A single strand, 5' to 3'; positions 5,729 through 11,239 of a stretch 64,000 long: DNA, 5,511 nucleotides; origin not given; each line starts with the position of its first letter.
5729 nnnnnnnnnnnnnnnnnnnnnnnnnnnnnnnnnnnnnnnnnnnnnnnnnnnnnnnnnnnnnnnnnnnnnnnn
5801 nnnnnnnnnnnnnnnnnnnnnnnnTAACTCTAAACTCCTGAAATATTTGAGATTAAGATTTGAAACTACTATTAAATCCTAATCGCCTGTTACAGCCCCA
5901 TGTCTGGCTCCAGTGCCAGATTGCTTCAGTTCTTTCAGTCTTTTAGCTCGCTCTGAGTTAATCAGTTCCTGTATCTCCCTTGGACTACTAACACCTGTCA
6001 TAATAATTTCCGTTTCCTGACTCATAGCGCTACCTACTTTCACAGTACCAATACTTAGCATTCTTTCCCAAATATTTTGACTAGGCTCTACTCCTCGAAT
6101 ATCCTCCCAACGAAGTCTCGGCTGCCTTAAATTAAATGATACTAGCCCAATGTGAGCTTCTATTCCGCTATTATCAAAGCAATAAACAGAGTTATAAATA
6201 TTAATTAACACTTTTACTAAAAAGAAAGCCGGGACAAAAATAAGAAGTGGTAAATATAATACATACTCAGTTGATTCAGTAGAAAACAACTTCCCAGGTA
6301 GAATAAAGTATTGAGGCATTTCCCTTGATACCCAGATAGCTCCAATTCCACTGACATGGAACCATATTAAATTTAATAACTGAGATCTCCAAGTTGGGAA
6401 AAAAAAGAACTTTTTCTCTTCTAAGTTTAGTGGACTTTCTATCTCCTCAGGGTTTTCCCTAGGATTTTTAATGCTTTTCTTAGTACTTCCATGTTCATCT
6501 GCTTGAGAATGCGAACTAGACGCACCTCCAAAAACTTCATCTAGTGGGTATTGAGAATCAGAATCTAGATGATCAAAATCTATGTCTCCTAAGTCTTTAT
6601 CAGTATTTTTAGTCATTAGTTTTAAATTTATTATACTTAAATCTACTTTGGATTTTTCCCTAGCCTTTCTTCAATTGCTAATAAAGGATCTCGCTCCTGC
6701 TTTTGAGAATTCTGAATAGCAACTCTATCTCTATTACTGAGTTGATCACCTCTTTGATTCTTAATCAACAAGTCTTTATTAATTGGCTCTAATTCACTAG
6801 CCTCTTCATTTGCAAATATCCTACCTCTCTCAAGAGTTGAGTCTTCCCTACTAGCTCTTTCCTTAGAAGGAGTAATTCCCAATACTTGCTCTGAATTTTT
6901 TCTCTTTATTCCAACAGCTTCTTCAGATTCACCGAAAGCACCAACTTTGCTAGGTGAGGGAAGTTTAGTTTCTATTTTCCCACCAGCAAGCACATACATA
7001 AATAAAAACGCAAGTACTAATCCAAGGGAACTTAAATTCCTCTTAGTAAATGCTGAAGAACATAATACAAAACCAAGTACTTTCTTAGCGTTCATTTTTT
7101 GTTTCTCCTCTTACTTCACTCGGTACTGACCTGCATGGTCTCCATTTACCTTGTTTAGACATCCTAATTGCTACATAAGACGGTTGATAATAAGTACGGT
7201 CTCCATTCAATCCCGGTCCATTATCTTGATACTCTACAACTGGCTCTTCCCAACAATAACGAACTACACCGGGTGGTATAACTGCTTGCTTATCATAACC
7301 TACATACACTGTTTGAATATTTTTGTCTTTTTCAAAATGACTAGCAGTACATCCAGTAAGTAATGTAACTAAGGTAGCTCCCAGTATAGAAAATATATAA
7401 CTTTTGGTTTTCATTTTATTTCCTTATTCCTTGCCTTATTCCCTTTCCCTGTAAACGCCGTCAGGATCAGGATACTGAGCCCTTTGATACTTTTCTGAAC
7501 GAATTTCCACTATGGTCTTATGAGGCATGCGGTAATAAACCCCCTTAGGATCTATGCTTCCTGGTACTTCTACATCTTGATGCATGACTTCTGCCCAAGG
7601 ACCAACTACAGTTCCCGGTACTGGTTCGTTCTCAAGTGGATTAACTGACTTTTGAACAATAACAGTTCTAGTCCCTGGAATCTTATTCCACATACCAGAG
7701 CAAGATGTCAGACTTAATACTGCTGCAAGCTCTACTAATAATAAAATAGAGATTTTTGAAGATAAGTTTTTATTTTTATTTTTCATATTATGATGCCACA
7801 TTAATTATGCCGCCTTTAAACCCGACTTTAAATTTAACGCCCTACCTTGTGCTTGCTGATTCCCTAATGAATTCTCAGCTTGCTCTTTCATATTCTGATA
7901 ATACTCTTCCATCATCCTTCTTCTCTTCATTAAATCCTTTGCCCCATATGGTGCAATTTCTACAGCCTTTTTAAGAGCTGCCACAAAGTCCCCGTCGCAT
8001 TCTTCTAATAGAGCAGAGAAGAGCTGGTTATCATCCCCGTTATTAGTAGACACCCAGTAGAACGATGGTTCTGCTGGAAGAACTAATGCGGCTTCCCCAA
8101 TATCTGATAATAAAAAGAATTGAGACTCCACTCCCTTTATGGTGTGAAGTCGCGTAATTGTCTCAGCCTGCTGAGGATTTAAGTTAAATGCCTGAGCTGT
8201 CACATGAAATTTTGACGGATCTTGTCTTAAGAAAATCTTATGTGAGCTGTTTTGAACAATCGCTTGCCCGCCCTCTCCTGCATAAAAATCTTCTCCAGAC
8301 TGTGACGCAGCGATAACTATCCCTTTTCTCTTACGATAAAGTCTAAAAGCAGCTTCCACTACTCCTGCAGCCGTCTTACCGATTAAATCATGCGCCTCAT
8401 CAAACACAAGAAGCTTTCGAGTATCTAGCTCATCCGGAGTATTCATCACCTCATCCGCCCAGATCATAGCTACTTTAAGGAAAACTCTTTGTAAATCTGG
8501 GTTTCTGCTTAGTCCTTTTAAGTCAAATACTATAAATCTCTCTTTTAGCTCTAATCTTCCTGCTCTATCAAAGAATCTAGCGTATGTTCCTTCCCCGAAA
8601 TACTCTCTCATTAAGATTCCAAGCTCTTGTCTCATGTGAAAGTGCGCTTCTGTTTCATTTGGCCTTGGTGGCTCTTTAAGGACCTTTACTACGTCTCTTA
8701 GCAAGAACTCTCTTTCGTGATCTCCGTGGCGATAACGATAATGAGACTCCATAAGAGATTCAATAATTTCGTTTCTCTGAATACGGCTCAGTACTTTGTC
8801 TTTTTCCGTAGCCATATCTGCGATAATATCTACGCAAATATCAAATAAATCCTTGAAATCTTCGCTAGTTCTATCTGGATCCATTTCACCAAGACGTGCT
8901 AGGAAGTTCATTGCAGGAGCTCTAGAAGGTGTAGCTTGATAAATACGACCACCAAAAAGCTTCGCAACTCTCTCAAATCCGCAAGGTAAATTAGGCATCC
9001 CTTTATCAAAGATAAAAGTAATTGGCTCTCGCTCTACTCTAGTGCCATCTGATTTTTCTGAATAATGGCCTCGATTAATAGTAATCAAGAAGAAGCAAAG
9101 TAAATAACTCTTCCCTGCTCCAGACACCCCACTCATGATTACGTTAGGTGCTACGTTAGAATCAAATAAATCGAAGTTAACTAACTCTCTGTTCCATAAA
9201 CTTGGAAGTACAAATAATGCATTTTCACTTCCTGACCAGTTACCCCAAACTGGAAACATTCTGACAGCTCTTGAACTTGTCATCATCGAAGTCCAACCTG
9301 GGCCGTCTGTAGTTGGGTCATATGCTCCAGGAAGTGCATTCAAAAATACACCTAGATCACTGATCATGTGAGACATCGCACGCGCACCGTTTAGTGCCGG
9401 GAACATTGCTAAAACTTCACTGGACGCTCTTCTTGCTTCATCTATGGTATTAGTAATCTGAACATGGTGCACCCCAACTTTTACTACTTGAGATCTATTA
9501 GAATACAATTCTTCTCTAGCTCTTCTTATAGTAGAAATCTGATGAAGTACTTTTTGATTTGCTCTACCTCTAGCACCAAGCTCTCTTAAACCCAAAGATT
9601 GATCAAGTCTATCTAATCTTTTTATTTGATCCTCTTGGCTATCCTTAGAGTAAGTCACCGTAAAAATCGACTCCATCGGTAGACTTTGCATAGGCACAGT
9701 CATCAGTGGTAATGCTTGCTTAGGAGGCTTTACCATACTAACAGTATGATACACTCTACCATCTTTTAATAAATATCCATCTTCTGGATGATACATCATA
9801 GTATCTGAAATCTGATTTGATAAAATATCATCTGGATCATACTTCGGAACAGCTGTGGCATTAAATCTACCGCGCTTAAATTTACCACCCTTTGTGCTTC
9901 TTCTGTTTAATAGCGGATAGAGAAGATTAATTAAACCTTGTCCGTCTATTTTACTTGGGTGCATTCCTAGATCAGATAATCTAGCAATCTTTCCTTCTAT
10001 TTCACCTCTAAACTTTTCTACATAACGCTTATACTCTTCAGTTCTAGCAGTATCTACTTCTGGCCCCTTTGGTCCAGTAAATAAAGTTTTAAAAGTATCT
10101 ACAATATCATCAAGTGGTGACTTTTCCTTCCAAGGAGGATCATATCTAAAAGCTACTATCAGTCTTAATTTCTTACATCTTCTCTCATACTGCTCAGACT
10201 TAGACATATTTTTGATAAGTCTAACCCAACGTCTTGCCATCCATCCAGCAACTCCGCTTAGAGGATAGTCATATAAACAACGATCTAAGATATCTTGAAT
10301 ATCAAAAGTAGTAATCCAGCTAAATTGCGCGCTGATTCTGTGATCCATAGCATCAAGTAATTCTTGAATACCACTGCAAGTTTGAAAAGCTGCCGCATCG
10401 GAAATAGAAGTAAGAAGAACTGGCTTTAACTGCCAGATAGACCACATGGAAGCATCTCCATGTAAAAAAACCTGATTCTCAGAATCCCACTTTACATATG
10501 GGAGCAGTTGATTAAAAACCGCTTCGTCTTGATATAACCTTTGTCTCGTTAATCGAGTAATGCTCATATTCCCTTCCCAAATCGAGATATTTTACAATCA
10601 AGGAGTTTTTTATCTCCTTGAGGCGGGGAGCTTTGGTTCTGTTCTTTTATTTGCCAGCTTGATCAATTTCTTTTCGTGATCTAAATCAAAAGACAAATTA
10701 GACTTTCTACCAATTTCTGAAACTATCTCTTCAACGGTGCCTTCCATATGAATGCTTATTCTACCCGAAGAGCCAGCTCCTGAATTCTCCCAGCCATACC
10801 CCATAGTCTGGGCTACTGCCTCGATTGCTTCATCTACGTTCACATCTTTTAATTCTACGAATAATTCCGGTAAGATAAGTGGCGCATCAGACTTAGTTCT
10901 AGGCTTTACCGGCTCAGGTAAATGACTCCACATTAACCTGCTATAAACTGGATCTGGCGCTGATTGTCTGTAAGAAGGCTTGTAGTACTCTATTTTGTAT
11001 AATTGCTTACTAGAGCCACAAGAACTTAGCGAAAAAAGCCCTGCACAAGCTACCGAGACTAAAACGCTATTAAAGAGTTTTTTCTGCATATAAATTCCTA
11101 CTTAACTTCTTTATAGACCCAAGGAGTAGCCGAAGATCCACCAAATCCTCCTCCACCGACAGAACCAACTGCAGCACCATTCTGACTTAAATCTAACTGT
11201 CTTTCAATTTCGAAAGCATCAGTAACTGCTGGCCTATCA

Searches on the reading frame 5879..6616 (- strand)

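Call 39: search_protein_families(library=pfam, proteins=[window:5879-6616:-], max_evalue=0.001)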
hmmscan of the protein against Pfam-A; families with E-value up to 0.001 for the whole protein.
window:5879-6616:- (245 aa): 1 family
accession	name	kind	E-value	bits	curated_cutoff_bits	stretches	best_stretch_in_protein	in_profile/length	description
PF03703.20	bPH_2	-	0.00012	22.6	22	1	145-219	6-78/78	Bacterial PH domain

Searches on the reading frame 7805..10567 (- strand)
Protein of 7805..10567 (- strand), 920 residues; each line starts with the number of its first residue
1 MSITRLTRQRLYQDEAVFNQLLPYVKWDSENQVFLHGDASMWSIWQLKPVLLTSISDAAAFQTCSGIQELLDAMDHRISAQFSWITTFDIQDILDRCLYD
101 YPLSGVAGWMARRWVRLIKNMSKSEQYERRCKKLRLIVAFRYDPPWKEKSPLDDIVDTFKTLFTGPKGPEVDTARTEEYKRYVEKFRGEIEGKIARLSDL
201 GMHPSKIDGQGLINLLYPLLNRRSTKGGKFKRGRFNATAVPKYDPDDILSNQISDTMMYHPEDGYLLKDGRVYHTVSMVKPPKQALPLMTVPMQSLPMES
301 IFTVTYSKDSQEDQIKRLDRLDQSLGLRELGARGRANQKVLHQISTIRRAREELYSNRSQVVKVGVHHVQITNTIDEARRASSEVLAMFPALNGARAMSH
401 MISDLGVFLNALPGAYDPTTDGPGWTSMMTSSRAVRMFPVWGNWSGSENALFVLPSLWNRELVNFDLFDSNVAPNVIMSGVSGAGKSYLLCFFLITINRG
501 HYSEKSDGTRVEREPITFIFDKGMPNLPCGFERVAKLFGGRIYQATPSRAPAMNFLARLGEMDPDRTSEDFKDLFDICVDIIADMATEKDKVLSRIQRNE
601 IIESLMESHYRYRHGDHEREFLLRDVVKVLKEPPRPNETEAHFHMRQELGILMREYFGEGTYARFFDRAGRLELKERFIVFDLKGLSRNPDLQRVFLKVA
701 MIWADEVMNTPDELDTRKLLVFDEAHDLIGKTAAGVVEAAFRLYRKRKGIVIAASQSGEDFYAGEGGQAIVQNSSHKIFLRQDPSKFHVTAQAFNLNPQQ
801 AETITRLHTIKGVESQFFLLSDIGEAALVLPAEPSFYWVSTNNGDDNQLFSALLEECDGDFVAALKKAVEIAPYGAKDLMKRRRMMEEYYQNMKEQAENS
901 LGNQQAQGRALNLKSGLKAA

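Call 22: search_protein_families(library=ncbifam, proteins=[window:7805-10567:-], max_evalue=0.00001)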
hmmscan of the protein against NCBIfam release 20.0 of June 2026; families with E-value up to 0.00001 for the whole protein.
window:7805-10567:- (920 aa): 6 families
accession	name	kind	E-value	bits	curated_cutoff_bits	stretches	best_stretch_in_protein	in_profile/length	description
TIGR02746.1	TraC-F-type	equivalog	1e-57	195.6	567.05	1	292-856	247-785/800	type IV secretion system protein TraC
TIGR00929.1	VirB4_CagE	subfamily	1.3e-32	112.9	643.1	1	282-808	251-728/792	VirB4 family type IV secretion/conjugal transfer ATPase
NF010278.0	PRK13721.1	subfamily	1.6e-19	69.4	1177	1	619-806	589-782/874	type IV secretion system protein TraC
TIGR03744.1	traC_PFL_4706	equivalog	5.1e-14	51.1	520.6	0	293-495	299-496/892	conjugative transfer ATPase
NF045971.1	conju_CD1110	equivalog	1.8e-13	49.7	325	1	534-807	459-718/752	VirB4-like conjugal transfer ATPase, CD1110 family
NF045975.1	VirB4_plasma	equivalog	4.4e-13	47.9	590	1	624-797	658-847/894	Mbov_0397 family ICE element conjugal transfer ATPase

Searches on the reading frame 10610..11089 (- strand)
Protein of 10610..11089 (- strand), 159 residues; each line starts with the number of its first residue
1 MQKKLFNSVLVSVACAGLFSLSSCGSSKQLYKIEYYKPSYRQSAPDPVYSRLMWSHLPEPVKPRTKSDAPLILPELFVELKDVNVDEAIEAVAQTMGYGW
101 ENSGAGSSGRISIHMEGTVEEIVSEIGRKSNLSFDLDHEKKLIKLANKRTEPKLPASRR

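Call 75: search_protein_families(library=pfam, proteins=[window:10610-11089:-], max_evalue=1)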
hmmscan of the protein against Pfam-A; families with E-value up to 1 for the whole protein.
window:10610-11089:- (159 aa): 1 family
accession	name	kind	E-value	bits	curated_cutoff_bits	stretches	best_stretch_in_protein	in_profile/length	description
PF22645.1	GKRP_SIS_N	-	0.18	12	27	1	103-130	22-50/113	Glucokinase regulatory protein N-terminal SIS domain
